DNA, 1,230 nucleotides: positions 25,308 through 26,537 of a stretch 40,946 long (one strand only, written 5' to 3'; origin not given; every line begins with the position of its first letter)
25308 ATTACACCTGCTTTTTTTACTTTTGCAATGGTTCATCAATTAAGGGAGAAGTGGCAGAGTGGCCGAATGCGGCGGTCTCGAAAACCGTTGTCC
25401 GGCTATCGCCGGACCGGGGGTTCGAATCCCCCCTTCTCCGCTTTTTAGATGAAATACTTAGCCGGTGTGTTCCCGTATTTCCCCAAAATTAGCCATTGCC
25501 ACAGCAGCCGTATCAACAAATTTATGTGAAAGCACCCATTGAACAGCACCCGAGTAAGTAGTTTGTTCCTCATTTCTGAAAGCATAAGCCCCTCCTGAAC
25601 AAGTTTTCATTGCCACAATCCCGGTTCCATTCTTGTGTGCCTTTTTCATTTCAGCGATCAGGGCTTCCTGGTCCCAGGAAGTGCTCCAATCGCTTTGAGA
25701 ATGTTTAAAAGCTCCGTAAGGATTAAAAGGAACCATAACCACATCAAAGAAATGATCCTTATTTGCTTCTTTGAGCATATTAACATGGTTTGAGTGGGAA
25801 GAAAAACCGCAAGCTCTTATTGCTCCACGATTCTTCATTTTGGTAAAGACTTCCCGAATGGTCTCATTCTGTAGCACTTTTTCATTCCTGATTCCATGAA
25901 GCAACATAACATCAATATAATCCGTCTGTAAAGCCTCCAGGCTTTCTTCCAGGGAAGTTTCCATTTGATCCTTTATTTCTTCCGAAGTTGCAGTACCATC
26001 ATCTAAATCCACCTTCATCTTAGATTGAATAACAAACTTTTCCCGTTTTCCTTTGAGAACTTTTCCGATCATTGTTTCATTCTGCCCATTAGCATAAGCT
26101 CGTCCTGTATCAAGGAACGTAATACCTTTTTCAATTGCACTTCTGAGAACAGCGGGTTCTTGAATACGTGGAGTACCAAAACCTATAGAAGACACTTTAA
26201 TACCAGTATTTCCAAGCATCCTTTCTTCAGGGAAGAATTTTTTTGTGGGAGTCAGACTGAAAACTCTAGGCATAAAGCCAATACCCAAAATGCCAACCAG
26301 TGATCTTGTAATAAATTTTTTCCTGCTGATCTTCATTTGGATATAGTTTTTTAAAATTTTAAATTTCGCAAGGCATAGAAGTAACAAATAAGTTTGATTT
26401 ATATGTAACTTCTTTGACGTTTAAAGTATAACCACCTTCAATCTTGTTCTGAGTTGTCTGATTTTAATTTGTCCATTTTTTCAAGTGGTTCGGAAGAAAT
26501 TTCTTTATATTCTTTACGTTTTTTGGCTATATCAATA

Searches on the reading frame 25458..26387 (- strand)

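Call 13: search_protein_families(library=pfam, proteins=[window:25458-26387:-])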
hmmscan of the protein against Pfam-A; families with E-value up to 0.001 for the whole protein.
window:25458-26387:- (309 aa): 1 family
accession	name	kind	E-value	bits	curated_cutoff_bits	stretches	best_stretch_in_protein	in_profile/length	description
PF00248.27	Aldo_ket_red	-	3.1e-30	105.7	24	1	79-276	23-205/291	Aldo/keto reductase family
